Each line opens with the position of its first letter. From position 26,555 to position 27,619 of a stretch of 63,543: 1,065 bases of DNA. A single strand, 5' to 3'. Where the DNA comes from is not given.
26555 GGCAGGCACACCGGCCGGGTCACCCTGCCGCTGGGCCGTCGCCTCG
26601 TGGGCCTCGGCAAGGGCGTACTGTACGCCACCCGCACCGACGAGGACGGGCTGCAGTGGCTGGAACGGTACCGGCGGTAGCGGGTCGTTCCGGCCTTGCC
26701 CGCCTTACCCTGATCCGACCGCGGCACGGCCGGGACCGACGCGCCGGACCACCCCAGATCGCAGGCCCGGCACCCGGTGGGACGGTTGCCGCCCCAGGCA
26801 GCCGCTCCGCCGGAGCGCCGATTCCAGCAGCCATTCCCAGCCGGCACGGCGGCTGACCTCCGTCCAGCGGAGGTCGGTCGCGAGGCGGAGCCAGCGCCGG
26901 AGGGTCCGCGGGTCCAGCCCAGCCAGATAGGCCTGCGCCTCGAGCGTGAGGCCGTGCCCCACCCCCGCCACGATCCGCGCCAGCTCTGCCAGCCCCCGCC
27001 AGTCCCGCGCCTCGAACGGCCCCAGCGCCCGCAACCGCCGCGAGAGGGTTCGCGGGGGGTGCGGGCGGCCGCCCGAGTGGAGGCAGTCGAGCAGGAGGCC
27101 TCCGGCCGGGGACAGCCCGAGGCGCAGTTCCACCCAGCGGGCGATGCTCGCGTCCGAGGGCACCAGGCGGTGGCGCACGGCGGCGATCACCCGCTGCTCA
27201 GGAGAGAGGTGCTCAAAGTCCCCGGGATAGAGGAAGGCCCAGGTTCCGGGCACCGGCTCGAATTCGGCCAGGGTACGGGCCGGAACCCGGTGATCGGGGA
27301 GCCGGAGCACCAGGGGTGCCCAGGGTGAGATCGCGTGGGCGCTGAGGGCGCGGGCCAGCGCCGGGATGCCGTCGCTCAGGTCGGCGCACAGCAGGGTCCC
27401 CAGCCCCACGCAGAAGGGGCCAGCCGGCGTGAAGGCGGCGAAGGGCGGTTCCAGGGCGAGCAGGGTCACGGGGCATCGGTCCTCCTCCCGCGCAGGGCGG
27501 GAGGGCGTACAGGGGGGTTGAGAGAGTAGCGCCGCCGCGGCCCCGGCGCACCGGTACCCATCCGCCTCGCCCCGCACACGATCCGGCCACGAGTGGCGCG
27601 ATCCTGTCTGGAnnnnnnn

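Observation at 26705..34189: Duplicated four-gene module: divergent 254-aa HTH-like gene, ~330-aa protein, secreted 7-Cys ~150-aa protein, propeller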

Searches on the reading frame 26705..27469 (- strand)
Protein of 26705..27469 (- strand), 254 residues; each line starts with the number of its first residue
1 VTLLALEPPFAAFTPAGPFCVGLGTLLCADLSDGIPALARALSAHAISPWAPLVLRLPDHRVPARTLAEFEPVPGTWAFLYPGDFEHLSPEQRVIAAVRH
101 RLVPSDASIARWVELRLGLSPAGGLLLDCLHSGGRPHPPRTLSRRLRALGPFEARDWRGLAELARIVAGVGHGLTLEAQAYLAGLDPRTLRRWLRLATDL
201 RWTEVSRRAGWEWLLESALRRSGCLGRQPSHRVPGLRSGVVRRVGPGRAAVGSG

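Call 5: search_protein_families(library=pfam, proteins=[window:26705-27469:-], max_evalue=1)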
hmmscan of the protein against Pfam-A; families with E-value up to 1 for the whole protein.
window:26705-27469:- (254 aa): 2 families
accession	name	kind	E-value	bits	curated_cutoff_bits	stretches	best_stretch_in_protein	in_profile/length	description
PF13551.12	HTH_29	-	0.056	14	28.1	1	166-197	4-36/64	Winged helix-turn helix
PF20432.4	Xre-like-HTH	-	0.18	12.6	25.8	1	173-195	23-44/63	Antitoxin Xre-like helix-turn-helix domain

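Call 6: search_protein_families(library=ncbifam, proteins=[window:26705-27469:-], max_evalue=1)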
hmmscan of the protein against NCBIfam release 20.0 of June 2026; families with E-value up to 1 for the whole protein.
window:26705-27469:- (254 aa): 0 families

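Call 37: search_protein_families(library=pfam, alignment_id=A3, max_evalue=1)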
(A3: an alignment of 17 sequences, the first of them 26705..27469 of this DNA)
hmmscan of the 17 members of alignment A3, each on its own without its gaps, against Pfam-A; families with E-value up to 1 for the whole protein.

A. member 1, window:26705-27469:- (254 aa): 2 families
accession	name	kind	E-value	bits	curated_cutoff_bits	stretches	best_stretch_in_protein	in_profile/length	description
PF13551.12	HTH_29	-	0.056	14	28.1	1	166-197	4-36/64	Winged helix-turn helix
PF20432.4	Xre-like-HTH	-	0.18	12.6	25.8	1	173-195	23-44/63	Antitoxin Xre-like helix-turn-helix domain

B. families by the number of members that match (of 17 scanned): 10 families
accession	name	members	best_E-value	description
PF00165.29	HTH_AraC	2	0.01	Bacterial regulatory helix-turn-helix proteins, AraC family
PF20432.4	Xre-like-HTH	2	0.18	Antitoxin Xre-like helix-turn-helix domain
PF12833.13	HTH_18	1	0.00028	Helix-turn-helix domain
PF18031.6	UCH_C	1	0.015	Ubiquitin carboxyl-terminal hydrolases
PF20135.4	DUF6525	1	0.017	Family of unknown function (DUF6525)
PF13518.12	HTH_28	1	0.035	Helix-turn-helix domain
PF00023.36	Ank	1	0.053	Ankyrin repeat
PF13551.12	HTH_29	1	0.056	Winged helix-turn helix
PF00376.29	MerR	1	0.17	MerR family regulatory protein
PF02954.25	HTH_8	1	0.24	Bacterial regulatory protein, Fis family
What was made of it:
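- Closest known: One-component transcription factors transcribed divergently from their target operon. Different: The best is HTH_18, E 2.8e-4, in 1 of 17 members (call 37).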

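Call 38: search_solved_structures(query=A3, max_evalue=10)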
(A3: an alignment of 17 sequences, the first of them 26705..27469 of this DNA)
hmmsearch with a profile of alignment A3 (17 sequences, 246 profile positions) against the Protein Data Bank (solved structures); distinct sequences matched with E-value up to 10: 2.
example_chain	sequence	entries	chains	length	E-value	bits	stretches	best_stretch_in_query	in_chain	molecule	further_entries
4heh_A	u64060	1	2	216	0.17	14.3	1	6-103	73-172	AppA protein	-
8eov_A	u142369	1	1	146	1.5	11.2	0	184-208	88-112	C2HR1_4r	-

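Call 51: search_protein_representatives(alignment_id=A4)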
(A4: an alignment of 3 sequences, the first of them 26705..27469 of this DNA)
Query: 3 sequences, 260 profile positions. Proteins with E-value up to 0.001 (for the whole library): 264; up to 1e-10: 118; up to 1e-30: 17. The best 150 are listed.
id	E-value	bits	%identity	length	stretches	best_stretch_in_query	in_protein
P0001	8.7e-137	471.5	-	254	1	1-260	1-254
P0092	6.0e-62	226.2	-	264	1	1-256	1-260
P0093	9.7e-57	209.2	-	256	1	8-249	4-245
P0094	2.5e-56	207.8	-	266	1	1-259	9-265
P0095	3.3e-48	181.2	-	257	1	1-259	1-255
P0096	7.3e-48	180.1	-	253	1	1-250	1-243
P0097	1.2e-47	179.3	-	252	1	1-254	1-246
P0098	2.4e-47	178.3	-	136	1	1-103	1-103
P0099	1.2e-42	163.0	-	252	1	24-240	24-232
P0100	3.1e-42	161.6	-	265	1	2-249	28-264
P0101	1.2e-37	146.5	-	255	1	25-239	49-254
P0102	6.2e-37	144.2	-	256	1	17-248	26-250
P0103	1.2e-36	143.3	-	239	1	7-251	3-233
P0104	2.7e-32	129.0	-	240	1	12-247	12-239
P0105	5.5e-32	128.0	-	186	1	92-258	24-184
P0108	4.0e-30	121.9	-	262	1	25-240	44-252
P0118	5.6e-26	108.3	-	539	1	9-245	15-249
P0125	7.5e-24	101.4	-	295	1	24-242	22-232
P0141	3.1e-20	89.5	-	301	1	24-244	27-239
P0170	4.6e-15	72.6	-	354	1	26-245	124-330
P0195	8.9e-12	61.8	-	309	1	22-242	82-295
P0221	4.4e-10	56.3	-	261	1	4-246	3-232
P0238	3.4e-09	53.3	-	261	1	24-237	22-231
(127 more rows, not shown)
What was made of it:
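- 264 clusters of about 250 aa (call 51).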

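Call 60: predict_structure(alignment_id=A6)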
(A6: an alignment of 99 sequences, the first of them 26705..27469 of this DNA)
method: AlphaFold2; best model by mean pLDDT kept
length: 254 residues; sequences in the alignment: 99
mean_pLDDT: 92.2   pTM: 0.85
mean pLDDT of the five models: 92.2, 91.9, 91.5, 91.4, 91.3
residues with pLDDT >= 90: 213; 70-90: 22; 50-70: 15; < 50: 4
segments of 3 or more residues with pLDDT < 50: 234-237
pLDDT, mean of each block of 10 residues (from residue 1): 93 94 97 95 96 97 95 97 97 98 97 95 96 89 95 97 97 94 98 98 97 98 83 51 68 72
secondary structure, 60 per line:
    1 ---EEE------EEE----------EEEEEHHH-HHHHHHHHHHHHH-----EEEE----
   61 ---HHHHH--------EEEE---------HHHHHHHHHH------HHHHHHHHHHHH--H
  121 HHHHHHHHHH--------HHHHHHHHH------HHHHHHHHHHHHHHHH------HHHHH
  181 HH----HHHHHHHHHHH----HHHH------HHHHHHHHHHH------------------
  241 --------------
elements in order: E4-6 E13-15 E26-30 H35-47 E53-56 H64-68 E77-80 H90-99 H106-117 H120-130 H139-147 H154-169 H176-182 H187-197 H202-205 H212-222
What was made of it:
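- Model with pLDDT 92 (call 60).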

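Call 62: fold_search(model_id=the predicted structure, library=pdb)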
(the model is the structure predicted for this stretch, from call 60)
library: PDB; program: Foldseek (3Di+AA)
matches with E <= 10: 195; with E <= 0.001: 0
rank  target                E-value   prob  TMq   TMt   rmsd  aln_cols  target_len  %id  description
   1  3pvs_A                1.6e-01  0.10  0.14  0.09  18.2       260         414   18  Structure and biochemical activities of Escherichia coli MgsA (released 2011-02-02)
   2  6lk0                  3.3e-01  0.09  0.17  0.13  16.6       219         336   12  Crystal structure of human wild type TRIP13 (released 2020-01-22)
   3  3kln_C                4.4e-01  0.21  0.22  0.25  15.2       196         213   12  Vibrio cholerae VpsT (released 2010-02-09)
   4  5wc1                  5.4e-01  0.04  0.13  0.13  16.8       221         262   13  katanin AAA ATPase domain (released 2017-08-09)
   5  8ity_M                7.6e-01  0.08  0.16  0.12  16.8       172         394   11  human RNA polymerase III pre-initiation complex closed DNA 1 (released 2023-06-07)
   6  8j2x                  7.6e-01  0.06  0.14  0.11  14.3       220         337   17  Saccharothrix syringae photocobilins protein, light state (released 2024-04-10)
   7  6hlu_B                1.1e+00  0.10  0.20  0.08  13.9       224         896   15  Crystal structure of the LRR-Roc-COR domain of the Chlorobium tepidum Roco protein (released 2018-12-26)
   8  8iue_M                1.1e+00  0.06  0.16  0.11  17.6       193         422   14  RNA polymerase III pre-initiation complex melting complex 1 (released 2023-05-24)
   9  4krd_B                1.2e+00  0.06  0.14  0.17  14.2       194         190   12  Crystal Structure of Pho85-Pcl10 Complex (released 2013-09-18)
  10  4wnr                  1.4e+00  0.06  0.18  0.15  16.1       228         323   10  Structure of methanosarcina barkeri Roco2 RocCORdC bound to GDP (released 2014-11-05)
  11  7pva_B                1.6e+00  0.06  0.20  0.11  21.4       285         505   11  1.9 Angstrom crystal structure of dimeric PorX, co-crystallized in the presence of zinc (released 2022-12-14)
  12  2pk9_D                1.6e+00  0.04  0.14  0.16  15.0       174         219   12  Structure of the Pho85-Pho80 CDK-cyclin Complex of the Phosphate-responsive Signal Transduction Pathway (released 2007-12-11)
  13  2pmi_B                1.9e+00  0.08  0.14  0.16  13.2       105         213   17  Structure of the Pho85-Pho80 CDK-cyclin Complex of the Phosphate-responsive Signal Transduction Pathway with Bound ATP (released 2007-12-11)
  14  2pmi_D                1.9e+00  0.04  0.14  0.16  15.1       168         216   11  Structure of the Pho85-Pho80 CDK-cyclin Complex of the Phosphate-responsive Signal Transduction Pathway with Bound ATP (released 2007-12-11)
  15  2hr3_D                2.1e+00  0.38  0.16  0.28   4.5        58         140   22  Crystal structure of putative transcriptional regulator protein from Pseudomonas aeruginosa PA01 at 2.4 A resolution (released 2006-09-19)
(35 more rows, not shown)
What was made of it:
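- On AraC/XylS-type HTH regulators (PF12833 / PF00165): In PDB the best E is 0.16, with the Ada N-domain at probability 0.20 (call 62).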

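Call 63: find_encoding_contigs(protein=P0118, flank=6000, max_places=2)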
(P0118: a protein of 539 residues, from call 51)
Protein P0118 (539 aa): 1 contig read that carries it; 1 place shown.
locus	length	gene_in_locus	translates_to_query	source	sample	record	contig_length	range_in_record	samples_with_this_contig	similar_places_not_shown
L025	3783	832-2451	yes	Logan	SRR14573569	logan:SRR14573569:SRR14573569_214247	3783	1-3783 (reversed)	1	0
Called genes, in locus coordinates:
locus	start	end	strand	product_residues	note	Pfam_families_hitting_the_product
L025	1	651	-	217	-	?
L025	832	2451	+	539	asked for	PF21783:YNCE (faint), PF10282:Lactonase (faint), PF22494:choice_anch_I (faint), PF25174:Beta-prop_THOC3 (weak)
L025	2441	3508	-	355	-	PF10023:Aminopep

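Call 64: find_encoding_contigs(protein=P0221, flank=6000, max_places=2)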
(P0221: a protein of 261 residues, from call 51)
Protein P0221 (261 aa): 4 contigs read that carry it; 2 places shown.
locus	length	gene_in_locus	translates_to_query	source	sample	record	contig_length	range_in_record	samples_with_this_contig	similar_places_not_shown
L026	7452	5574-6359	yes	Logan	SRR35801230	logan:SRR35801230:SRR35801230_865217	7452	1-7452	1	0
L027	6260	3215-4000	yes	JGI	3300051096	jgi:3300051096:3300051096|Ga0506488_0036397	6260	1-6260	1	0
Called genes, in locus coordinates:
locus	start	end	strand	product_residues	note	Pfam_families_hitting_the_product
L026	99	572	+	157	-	PF05163:DinB, PF12867:DinB_2 (weak)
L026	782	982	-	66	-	-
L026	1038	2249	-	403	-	PF07690:MFS_1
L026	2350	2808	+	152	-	PF04214:DUF411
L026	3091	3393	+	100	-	-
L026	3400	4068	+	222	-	-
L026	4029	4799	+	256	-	PF02518:HATPase_c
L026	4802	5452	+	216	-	PF00072:Response_reg, PF08281:Sigma70_r4_2, PF00196:GerE, PF04545:Sigma70_r4 (weak)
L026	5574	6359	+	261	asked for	-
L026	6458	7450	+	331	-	?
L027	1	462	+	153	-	PF04214:DUF411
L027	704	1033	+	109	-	-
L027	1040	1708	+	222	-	-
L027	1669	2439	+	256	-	PF02518:HATPase_c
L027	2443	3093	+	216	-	PF00072:Response_reg, PF08281:Sigma70_r4_2, PF00196:GerE, PF04545:Sigma70_r4 (weak)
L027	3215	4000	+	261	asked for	-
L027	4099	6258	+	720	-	?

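Call 65: search_protein_families(library=pfam, proteins=[P0118, L027:4099-6258:+, L025:1-651:-, L027:704-1033:+, L027:1040-1708:+], max_evalue=0.1)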
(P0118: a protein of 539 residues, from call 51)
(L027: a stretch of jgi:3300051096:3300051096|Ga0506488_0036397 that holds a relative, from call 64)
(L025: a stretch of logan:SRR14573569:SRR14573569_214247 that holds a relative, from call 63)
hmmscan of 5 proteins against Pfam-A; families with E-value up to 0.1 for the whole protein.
P0118 (539 aa): 10 families
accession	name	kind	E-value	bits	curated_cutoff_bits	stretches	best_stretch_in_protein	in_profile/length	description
PF21783.3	YNCE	-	1.4e-10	41.5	27.1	2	396-474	251-330/339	YNCE-like beta-propeller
PF25174.1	Beta-prop_THOC3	-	2.5e-09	37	305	1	308-408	51-151/272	THOC3 beta-propeller domain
PF10282.15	Lactonase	-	2.9e-08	33.7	21.7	1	301-404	188-308/344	Lactonase, 7-bladed beta-propeller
PF02239.22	Cytochrom_D1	-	5.8e-05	22.2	25.5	0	430-513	37-120/368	Cytochrome D1 heme domain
PF01436.27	NHL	-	0.00011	22.5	20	0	431-447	4-19/28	NHL repeat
PF23414.1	Beta-prop_EML_2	-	0.00095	19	90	0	433-508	3-77/266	Echinoderm microtubule-associated protein second beta-propeller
PF23393.2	Beta-prop_WDR90_POC16_2nd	-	0.0022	17.7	60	0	387-458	37-108/291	WDR90/POC16, second beta-propeller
PF08450.18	SGL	-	0.016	15.3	26.3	0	367-468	115-222/246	SMP-30/Gluconolactonase/LRE-like region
PF24814.1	WD40_Prp19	-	0.033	13.7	320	0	432-482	181-231/281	Prp19 WD40 domain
PF25168.1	Beta-prop_WDR36-Utp21_2nd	-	0.086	12.6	84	0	374-483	186-295/335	WDR36/Utp21 second beta-propeller domain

L027:4099-6258:+ (720 aa): 0 families

L025:1-651:- (217 aa): 13 families
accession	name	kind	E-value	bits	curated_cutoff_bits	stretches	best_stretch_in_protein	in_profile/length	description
PF00158.32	Sigma54_activat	-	2.7e-25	89.5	20.2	1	138-217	1-79/168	Sigma-54 interaction domain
PF13191.12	AAA_16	-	8.4e-06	26.8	32.6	1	138-199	2-63/167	AAA ATPase domain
PF14532.12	Sigma54_activ_2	-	3.7e-05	24.4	25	1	139-206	1-67/138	Sigma-54 interaction domain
PF13401.12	AAA_22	-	0.0028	18.4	27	1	163-199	8-44/130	AAA domain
PF25201.1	nSTAND6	-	0.0056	17.2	27.7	1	140-198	3-56/148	Novel STAND NTPase 6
PF00004.35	AAA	-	0.0057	17.5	21.2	1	163-199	1-34/131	ATPase family associated with various cellular activities (AAA)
PF05673.19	DUF815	-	0.0072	15.9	23.8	1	155-199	48-92/249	Protein of unknown function (DUF815)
PF01078.27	Mg_chelatase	-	0.015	15.1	20.3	1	146-182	8-44/207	Magnesium chelatase, subunit ChlI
PF00676.26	E1_dh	-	0.037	13.4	22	1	136-181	100-145/300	Dehydrogenase E1 component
PF12775.13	AAA_7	-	0.06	13.3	25.8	1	161-198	34-71/181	P-loop containing dynein motor region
PF01057.23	Parvo_NS1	-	0.074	12.5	20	1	159-185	112-138/271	Parvovirus non-structural protein NS1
PF20720.3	nSTAND3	-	0.08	13.1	27.2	0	152-182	10-39/155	Novel STAND NTPase 3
PF06068.19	TIP49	-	0.095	12.3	23.8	0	143-194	36-83/347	TIP49 P-loop domain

L027:704-1033:+ (109 aa): 0 families

L027:1040-1708:+ (222 aa): 0 families

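Call 67: list_cluster_members(proteins=[P0092, P0099, P0108, P0118, P0125, P0141, P0170, P0195, P0221, P0238])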
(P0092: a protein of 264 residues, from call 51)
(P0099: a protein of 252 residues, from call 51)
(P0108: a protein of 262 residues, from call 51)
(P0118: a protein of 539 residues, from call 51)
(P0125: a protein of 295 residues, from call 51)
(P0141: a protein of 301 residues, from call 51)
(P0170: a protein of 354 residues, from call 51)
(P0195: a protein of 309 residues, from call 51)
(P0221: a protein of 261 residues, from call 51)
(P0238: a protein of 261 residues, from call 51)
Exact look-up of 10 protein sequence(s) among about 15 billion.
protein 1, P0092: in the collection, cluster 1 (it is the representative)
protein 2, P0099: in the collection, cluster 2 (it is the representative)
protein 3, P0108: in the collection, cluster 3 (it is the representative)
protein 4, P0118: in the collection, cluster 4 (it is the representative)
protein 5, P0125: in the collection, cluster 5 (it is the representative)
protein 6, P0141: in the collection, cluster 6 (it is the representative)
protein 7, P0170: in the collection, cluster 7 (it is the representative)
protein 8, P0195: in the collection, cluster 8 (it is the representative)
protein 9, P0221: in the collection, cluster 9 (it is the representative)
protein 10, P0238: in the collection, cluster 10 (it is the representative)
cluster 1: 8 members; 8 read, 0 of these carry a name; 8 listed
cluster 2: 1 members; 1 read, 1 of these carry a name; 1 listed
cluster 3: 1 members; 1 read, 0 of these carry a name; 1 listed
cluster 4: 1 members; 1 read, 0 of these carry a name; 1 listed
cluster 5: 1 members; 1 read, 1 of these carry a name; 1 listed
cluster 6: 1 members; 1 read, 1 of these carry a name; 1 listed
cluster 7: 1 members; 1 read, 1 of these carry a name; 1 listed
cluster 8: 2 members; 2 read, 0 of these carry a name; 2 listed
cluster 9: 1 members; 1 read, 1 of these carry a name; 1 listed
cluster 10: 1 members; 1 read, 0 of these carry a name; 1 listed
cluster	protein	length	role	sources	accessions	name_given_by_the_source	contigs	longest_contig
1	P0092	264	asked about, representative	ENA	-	-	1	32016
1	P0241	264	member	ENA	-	-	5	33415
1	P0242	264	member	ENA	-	-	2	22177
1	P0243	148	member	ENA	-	-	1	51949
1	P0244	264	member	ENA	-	-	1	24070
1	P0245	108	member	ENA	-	-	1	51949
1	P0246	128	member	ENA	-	-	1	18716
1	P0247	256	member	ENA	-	-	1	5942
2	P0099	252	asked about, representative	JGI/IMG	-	hypothetical protein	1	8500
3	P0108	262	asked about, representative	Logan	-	-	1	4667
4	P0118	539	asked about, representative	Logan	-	-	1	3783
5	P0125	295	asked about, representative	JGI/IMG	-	hypothetical protein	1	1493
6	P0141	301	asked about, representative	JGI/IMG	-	hypothetical protein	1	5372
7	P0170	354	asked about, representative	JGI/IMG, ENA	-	hypothetical protein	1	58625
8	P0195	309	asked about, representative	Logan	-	-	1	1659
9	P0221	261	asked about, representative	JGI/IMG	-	hypothetical protein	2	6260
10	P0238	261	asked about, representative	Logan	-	-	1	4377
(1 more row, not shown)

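Call 69: find_related_loci(query=A3, collection=metagenome_contigs, flank=6000)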
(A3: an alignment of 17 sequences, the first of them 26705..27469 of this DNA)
Query A3 (254 aa) in metagenome_contigs; peptide patterns used: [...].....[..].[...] (x = any residue, [..] = any of these).
251 stretches matched a pattern; 93 encode a relative of the query (tblastn E <= 1e-3); the best 80 are kept; 79 distinct loci.
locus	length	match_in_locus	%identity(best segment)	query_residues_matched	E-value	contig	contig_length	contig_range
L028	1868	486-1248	83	1-254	5e-112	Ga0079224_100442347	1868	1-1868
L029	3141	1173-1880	54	1-235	2e-72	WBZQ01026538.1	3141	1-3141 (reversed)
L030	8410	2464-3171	54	1-235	4e-69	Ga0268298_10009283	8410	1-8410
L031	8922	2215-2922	53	1-235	6e-69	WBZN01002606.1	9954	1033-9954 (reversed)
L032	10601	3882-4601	53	1-240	9e-68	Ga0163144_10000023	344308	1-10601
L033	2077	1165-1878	52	1-235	3e-69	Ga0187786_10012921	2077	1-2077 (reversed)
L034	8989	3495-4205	53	1-235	2e-63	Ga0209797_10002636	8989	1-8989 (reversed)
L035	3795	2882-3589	53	1-233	2e-63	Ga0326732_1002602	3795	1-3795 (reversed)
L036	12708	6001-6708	53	1-233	2e-63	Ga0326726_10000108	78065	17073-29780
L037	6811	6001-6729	52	1-240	1e-63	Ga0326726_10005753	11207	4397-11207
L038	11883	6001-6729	50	1-240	2e-61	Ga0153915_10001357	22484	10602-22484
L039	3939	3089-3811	52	2-239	6e-58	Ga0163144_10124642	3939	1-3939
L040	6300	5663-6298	50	2-210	8e-47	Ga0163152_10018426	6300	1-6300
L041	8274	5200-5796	36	23-223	6e-20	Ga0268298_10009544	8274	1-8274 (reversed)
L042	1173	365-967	33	23-223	1e-19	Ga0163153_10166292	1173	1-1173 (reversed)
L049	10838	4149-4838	32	8-234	5e-15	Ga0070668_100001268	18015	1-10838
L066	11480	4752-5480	30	1-252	2e-10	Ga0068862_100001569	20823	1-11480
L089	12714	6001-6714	28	1-249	5e-8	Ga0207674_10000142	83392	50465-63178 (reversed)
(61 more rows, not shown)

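Call 72: search_protein_families(library=pfam, proteins=[L089:3501-5708:-, L089:6890-8107:+, L089:8281-9876:+, L049:1382-4015:-, L049:4959-5420:-, L066:5900-7210:+, L066:7524-8549:-, L066:3943-4575:+, L049:5721-6233:+, L049:465-1400:-], max_evalue=0.01)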
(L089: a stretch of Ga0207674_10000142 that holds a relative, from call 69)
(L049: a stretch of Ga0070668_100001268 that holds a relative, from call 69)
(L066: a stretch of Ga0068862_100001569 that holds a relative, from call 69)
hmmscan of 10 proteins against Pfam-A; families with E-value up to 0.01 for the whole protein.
L089:3501-5708:- (735 aa): 2 families
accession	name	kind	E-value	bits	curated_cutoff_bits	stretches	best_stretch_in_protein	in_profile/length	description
PF00593.30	TonB_dep_Rec_b-barrel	-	1.6e-42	147.4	27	1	267-682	14-423/436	TonB dependent receptor-like, beta-barrel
PF07715.20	Plug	-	8.3e-17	62.1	23.9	1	103-192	23-106/107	TonB-dependent Receptor Plug Domain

L089:6890-8107:+ (405 aa): 1 family
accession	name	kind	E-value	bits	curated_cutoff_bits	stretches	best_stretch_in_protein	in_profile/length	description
PF00144.29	Beta-lactamase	-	1.7e-62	212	27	1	40-386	1-317/329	Beta-lactamase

L089:8281-9876:+ (531 aa): 3 families
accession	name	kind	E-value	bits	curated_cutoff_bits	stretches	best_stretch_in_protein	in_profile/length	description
PF01546.33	Peptidase_M20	-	2.8e-20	73.6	24.6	1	118-519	1-205/206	Peptidase family M20/M25/M40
PF07687.19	M20_dimer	-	2.8e-15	56.6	21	1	251-404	2-102/107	Peptidase dimerisation domain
PF04389.22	Peptidase_M28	-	0.0034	17.6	21.3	1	107-216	5-75/193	Peptidase family M28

L049:1382-4015:- (877 aa): 2 families
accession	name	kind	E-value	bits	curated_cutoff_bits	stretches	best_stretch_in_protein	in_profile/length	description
PF00270.35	DEAD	-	2.8e-05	24.4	26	0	113-172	95-161/167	DEAD/DEAH box helicase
PF00271.37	Helicase_C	-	0.00032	21.4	23.5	1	215-331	6-107/110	Helicase conserved C-terminal domain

L049:4959-5420:- (153 aa): 0 families

L066:5900-7210:+ (436 aa): 1 family
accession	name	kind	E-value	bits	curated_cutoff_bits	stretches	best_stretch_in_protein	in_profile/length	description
PF00144.29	Beta-lactamase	-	2.8e-62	211.2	27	1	72-414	1-313/329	Beta-lactamase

L066:7524-8549:- (341 aa): 1 family
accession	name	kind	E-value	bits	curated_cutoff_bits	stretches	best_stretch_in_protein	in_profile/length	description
PF03687.19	UPF0164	-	4.8e-05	22.8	21.4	1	28-127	18-118/325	Uncharacterised protein family (UPF0164)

L066:3943-4575:+ (210 aa): 7 families
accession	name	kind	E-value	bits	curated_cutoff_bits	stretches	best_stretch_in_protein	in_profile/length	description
PF00072.30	Response_reg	-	3.6e-26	91.9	30.2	1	7-117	1-111/111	Response regulator receiver domain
PF00196.25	GerE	-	1.8e-14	53.6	23.5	1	148-203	2-57/57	Bacterial regulatory proteins, luxR family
PF08281.18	Sigma70_r4_2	-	2.6e-09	37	25.7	1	145-191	7-54/54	Sigma-70, region 4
PF16968.11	TadZ_N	-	0.00013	22.1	26.4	1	66-119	66-119/133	Pilus assembly protein TadZ N-terminal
PF13936.12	HTH_38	-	0.00044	20.4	27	1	148-180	4-37/44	Helix-turn-helix domain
PF04545.22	Sigma70_r4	-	0.00098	19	24.1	1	145-180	1-37/50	Sigma-70, region 4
PF12840.13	HTH_20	-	0.0085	16.5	27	0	153-183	6-38/51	Helix-turn-helix domain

L049:5721-6233:+ (170 aa): 1 family
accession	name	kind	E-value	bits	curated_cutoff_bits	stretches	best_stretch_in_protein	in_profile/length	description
PF08714.17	Fae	-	6.7e-68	228.1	27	1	7-164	1-158/159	Formaldehyde-activating enzyme (Fae)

L049:465-1400:- (311 aa): 1 family
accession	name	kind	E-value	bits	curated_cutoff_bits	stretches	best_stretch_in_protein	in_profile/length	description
PF00892.27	EamA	-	9.6e-36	123.5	28.2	2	156-293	2-134/135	EamA-like transporter family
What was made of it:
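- Distant R relatives flank beta-lactamase-family, M20-peptidase, TonB-receptor or helicase genes (call 72).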
